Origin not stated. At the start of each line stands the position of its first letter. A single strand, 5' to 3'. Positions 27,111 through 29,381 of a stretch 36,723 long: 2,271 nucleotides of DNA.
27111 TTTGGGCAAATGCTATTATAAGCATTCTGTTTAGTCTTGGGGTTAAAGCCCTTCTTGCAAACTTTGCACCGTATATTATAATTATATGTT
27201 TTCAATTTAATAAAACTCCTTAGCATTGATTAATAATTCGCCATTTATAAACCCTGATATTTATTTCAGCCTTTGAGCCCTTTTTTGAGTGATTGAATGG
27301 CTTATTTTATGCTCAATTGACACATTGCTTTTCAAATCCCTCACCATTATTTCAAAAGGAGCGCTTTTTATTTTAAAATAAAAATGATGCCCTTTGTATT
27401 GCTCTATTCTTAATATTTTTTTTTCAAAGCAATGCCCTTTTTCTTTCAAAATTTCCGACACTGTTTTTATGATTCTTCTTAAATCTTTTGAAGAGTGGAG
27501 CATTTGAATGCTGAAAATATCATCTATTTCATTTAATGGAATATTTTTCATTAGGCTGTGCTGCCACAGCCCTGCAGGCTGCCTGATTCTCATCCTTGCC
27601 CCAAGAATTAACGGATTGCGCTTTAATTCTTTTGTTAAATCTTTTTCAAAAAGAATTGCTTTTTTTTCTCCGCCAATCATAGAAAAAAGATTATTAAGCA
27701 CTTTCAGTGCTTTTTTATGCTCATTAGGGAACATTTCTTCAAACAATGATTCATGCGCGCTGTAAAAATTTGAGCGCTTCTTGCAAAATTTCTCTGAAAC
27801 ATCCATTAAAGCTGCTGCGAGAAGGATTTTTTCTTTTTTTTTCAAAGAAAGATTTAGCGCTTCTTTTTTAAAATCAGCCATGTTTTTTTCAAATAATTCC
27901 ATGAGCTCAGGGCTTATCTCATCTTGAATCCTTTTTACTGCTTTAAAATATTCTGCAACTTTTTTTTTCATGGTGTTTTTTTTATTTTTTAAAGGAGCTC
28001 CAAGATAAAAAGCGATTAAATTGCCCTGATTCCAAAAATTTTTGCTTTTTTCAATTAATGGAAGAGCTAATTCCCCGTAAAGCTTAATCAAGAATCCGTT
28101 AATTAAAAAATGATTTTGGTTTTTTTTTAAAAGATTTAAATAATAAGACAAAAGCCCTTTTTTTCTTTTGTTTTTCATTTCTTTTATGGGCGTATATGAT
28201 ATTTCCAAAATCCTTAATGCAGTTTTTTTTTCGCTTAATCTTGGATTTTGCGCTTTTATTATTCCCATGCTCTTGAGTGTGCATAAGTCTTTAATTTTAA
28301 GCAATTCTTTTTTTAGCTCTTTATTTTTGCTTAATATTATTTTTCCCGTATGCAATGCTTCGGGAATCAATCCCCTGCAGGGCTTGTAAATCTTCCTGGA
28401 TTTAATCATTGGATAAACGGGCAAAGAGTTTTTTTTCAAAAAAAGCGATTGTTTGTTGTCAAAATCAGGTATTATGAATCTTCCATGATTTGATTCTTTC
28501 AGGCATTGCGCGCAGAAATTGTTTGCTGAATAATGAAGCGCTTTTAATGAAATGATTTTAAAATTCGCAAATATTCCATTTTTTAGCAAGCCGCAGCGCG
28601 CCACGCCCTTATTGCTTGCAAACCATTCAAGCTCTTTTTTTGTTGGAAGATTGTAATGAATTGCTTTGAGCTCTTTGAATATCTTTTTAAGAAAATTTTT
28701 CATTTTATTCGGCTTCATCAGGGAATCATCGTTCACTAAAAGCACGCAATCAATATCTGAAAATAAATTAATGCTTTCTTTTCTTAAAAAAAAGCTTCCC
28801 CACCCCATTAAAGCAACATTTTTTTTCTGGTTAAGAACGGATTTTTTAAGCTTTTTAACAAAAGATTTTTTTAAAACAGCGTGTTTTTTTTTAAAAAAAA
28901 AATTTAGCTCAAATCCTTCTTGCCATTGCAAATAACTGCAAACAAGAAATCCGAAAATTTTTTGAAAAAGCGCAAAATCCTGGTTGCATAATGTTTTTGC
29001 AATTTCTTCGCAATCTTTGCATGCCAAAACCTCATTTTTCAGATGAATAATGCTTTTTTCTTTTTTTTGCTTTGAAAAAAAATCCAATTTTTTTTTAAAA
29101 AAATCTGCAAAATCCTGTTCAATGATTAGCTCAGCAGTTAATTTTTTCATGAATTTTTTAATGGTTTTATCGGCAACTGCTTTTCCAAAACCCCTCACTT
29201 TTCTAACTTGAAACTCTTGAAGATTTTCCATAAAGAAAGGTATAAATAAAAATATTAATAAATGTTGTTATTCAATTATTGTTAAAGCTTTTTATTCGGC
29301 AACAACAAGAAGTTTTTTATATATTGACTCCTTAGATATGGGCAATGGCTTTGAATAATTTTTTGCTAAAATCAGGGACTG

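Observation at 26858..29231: Uncharacterised module: 656-aa double nucleotidyltransferase-fold protein plus two Zn-finger microproteins, ended by a T10 terminator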

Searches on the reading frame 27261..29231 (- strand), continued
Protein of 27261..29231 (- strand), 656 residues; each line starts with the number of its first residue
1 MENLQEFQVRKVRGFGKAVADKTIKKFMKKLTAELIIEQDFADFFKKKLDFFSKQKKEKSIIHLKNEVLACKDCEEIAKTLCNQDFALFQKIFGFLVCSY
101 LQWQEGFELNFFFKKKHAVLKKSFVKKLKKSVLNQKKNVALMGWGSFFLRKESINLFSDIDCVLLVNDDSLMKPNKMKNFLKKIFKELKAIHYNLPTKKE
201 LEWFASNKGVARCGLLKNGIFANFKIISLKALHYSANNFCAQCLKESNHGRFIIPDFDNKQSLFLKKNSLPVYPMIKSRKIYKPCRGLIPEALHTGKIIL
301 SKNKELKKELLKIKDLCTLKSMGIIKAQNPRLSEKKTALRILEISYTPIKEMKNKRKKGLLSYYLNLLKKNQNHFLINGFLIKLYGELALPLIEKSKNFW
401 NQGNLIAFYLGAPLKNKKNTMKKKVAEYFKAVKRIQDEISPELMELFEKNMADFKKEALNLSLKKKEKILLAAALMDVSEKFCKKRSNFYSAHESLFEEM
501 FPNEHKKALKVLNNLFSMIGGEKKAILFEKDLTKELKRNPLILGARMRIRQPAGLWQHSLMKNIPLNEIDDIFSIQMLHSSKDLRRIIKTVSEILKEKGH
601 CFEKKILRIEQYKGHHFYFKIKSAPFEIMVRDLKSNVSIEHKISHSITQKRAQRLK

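Call 80: search_protein_families(library=pfam, proteins=[P0012, P0019, P0009, P0006, P0008, P0005, P0004, P0011, P0010], max_evalue=0.05)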
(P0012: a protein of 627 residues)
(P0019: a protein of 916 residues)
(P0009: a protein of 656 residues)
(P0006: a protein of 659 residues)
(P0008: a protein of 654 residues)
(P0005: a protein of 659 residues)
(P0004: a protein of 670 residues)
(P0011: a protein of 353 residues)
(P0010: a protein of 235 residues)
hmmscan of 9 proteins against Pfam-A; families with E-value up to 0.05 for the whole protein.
P0012 (627 aa): 0 families

P0019 (916 aa): 0 families

P0009 (656 aa): 1 family
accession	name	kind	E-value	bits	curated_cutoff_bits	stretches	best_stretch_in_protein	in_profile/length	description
PF07984.18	NTP_transf_7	-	0.0045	16.7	27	1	84-183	4-103/321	Nucleotidyltransferase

P0006 (659 aa): 2 families
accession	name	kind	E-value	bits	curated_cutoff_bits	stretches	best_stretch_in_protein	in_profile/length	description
PF04607.23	RelA_SpoT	-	0.0014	19.3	27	1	549-653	4-111/113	Region found in RelA / SpoT proteins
PF04275.20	P-mevalo_kinase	-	0.03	14.7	33.8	0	9-68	28-86/114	Phosphomevalonate kinase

P0008 (654 aa): 2 families
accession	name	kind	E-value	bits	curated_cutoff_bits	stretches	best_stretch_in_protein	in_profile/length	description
PF22600.2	MTPAP-like_central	-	8.9e-05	23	27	1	98-175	4-79/139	Poly(A) RNA polymerase, mitochondrial-like, central palm domain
PF04607.23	RelA_SpoT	-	0.00058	20.6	27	1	544-649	2-110/113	Region found in RelA / SpoT proteins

P0005 (659 aa): 3 families
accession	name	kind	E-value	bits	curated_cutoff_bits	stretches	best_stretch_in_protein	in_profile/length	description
PF04983.23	RNA_pol_Rpb1_3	-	0.00036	20.9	28.9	1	384-484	58-152/162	RNA polymerase Rpb1, domain 3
PF22600.2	MTPAP-like_central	-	0.0017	18.8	27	1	113-185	19-89/139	Poly(A) RNA polymerase, mitochondrial-like, central palm domain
PF03040.20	CemA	-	0.022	15.1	27.4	1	368-481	9-118/229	CemA family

P0004 (670 aa): 1 family
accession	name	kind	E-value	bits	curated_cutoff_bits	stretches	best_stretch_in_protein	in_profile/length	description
PF04607.23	RelA_SpoT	-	0.00031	21.4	27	1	561-663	5-110/113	Region found in RelA / SpoT proteins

P0011 (353 aa): 1 family
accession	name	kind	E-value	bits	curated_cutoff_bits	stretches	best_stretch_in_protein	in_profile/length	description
PF18765.7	Polbeta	-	0.00036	21.1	26.9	1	123-173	3-53/93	Polymerase beta, Nucleotidyltransferase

P0010 (235 aa): 0 families

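Call 98: find_encoding_contigs(protein=P0016, flank=5000, max_places=2)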
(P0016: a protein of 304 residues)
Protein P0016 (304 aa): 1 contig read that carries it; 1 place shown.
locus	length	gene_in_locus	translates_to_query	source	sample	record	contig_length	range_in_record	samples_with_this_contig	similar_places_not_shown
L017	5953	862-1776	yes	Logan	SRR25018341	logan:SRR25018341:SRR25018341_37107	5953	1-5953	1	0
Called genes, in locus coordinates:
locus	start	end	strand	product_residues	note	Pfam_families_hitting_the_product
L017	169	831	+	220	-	PF00702:Hydrolase (faint)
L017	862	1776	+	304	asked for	-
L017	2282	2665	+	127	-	PF00903:Glyoxalase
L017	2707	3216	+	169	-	PF07606:DUF1569, PF12867:DinB_2 (faint)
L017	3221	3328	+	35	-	-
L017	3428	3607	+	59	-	-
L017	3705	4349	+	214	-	PF05635:23S_rRNA_IVP (weak)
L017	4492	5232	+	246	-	-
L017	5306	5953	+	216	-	?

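Call 99: find_encoding_contigs(protein=P0014, flank=5000, max_places=2)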
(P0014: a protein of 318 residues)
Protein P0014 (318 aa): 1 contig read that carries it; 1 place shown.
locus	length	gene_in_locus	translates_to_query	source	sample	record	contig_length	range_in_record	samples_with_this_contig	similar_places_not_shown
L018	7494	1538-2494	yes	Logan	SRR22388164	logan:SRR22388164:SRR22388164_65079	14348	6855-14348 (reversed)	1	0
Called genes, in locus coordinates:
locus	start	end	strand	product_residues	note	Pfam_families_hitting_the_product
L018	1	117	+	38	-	?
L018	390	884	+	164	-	PF01641:SelR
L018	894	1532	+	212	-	PF00300:His_Phos_1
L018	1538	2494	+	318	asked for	-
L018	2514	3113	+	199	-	PF00561:Abhydrolase_1 (faint), PF06821:Ser_hydrolase, PF12697:Abhydrolase_6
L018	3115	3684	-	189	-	PF00625:Guanylate_kin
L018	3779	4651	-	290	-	PF00702:Hydrolase, PF13419:HAD_2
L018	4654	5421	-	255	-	PF13462:Thioredoxin_4, PF13098:Thioredoxin_2 (weak), PF01323:DSBA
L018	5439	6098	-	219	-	PF00156:Pribosyltran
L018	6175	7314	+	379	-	PF11104:PilM_2, PF25216:Volactin (faint), PF14450:FtsA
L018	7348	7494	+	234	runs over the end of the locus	-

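Call 100: search_protein_families(library=pfam, proteins=[L017:169-831:+, L018:894-1532:+, L009:124-723:+, L013:2879-3736:+, L014:2594-3040:+, L018:2514-3113:+], max_evalue=0.01)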
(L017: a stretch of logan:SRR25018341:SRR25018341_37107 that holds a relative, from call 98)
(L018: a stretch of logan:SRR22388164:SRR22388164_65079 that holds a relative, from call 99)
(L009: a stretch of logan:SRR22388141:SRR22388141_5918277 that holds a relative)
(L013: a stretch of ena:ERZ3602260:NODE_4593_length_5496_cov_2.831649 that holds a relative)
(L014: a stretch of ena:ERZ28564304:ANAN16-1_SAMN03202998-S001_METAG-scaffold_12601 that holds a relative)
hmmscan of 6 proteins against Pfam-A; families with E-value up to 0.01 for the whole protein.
L017:169-831:+ (220 aa): 1 family
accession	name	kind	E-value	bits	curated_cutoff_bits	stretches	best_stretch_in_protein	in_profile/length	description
PF00702.32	Hydrolase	-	1.9e-05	25.6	26.4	1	33-183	38-189/191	haloacid dehalogenase-like hydrolase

L018:894-1532:+ (212 aa): 1 family
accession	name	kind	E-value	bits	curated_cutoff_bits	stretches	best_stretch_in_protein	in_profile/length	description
PF00300.27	His_Phos_1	-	3e-50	171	21.7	1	10-201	2-188/194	Histidine phosphatase superfamily (branch 1)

L009:124-723:+ (199 aa): 1 family
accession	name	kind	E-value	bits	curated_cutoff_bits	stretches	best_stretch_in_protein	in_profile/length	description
PF01928.26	CYTH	-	8.3e-18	65.3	23.2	1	1-160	1-163/179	CYTH domain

L013:2879-3736:+ (285 aa): 2 families
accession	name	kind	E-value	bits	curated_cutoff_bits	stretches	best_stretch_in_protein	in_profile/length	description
PF00383.29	dCMP_cyt_deam_1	-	1.5e-06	28.4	25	1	138-205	40-101/102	Cytidine and deoxycytidylate deaminase zinc-binding region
PF18785.7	Inv-AAD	-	7e-05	23.2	26.5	1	161-236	43-122/129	Invertebrate-AID/APOBEC-deaminase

L014:2594-3040:+ (148 aa): 0 families

L018:2514-3113:+ (199 aa): 4 families
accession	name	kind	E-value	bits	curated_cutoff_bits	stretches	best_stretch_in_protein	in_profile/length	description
PF06821.19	Ser_hydrolase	-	3.6e-26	92.6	22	1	6-173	2-156/172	Serine hydrolase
PF12697.13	Abhydrolase_6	-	7.4e-08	33.8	26.3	1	5-103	1-99/217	Alpha/beta hydrolase family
PF00561.26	Abhydrolase_1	-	1.8e-07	31.5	25.8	0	63-98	69-102/245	alpha/beta hydrolase fold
PF12146.15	Hydrolase_4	-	0.0013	18.5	27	0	63-103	76-114/239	Serine aminopeptidase, S33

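Call 103: search_dna_similar(query=window:27261-29231:-, collection=plasmids, mode=protein, max_evalue=0.001, max_rows=10)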
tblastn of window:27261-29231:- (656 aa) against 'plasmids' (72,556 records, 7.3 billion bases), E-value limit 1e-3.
No match.

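Call 104: search_dna_similar(query=window:27261-29231:-, collection=phages, mode=protein, max_evalue=0.001, max_rows=10)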
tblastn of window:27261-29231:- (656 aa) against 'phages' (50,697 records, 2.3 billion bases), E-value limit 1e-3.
No match.

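Call 106: find_related_loci(query=A1, collection=viral_contigs, flank=5000)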
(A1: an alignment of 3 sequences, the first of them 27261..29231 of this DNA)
Query A1 (656 aa) in viral_contigs; peptide patterns used: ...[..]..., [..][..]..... (x = any residue, [..] = any of these).
600 stretches matched a pattern, but none encodes a relative of the query by tblastn (E <= 1e-3).

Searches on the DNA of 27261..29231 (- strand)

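Call 33: search_rna_families(sources=[L001, L002, L006, L007], threshold=evalue, max_evalue=1)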
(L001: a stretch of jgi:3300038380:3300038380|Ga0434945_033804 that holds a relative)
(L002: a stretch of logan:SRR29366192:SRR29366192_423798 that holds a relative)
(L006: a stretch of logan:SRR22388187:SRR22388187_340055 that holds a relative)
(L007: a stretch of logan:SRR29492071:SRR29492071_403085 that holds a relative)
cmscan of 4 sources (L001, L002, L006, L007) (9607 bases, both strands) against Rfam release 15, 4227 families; matches with E-value up to 1: 1.
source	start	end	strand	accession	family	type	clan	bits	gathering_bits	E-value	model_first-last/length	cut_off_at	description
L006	1406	1460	+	RF00032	Histone3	Cis-reg;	-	19.9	34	0.14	1-46/46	no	Histone 3' UTR stem-loop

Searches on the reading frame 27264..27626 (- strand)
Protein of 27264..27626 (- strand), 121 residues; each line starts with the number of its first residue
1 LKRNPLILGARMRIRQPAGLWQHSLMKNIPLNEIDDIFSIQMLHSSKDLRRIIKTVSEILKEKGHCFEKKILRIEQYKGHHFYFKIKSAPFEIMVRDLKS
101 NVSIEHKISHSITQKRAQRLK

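Call 42: search_solved_structures(query=A4, max_evalue=10, show_alignments=4)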
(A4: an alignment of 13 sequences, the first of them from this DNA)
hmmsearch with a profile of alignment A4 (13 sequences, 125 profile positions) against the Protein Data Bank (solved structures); distinct sequences matched with E-value up to 10: 1.
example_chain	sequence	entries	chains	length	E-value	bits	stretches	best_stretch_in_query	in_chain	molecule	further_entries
7x54_A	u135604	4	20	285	4.7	10.5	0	41-100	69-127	ParM/StbA family protein | Cbc-ParM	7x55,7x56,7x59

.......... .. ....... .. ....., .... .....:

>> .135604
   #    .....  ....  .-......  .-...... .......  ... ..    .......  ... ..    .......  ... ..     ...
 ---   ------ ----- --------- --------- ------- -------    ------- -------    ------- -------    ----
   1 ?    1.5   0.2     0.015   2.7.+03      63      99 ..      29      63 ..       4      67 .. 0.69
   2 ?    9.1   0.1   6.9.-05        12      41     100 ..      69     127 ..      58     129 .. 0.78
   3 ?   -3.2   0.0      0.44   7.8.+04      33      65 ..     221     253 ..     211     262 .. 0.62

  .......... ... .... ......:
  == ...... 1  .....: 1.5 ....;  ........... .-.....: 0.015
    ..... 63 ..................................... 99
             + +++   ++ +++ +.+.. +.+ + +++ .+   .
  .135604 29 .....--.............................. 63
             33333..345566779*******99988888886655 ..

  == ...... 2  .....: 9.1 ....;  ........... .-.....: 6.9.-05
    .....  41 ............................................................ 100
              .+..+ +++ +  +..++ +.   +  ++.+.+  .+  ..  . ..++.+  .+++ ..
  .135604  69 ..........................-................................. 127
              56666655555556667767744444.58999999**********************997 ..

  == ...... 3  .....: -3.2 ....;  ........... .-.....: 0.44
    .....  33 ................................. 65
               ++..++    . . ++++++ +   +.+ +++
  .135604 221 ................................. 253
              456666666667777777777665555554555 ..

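Call 65: find_homologous_proteins(query=A4, max_evalue=0.01)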
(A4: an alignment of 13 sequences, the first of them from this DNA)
Query A4 (13 sequences) (121 aa, profile of the alignment): 1 proteins with E <= 0.01 among 572 candidates.
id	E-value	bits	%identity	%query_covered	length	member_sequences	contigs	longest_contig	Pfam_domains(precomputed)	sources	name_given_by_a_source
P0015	1.1e-41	160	52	91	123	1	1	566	-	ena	-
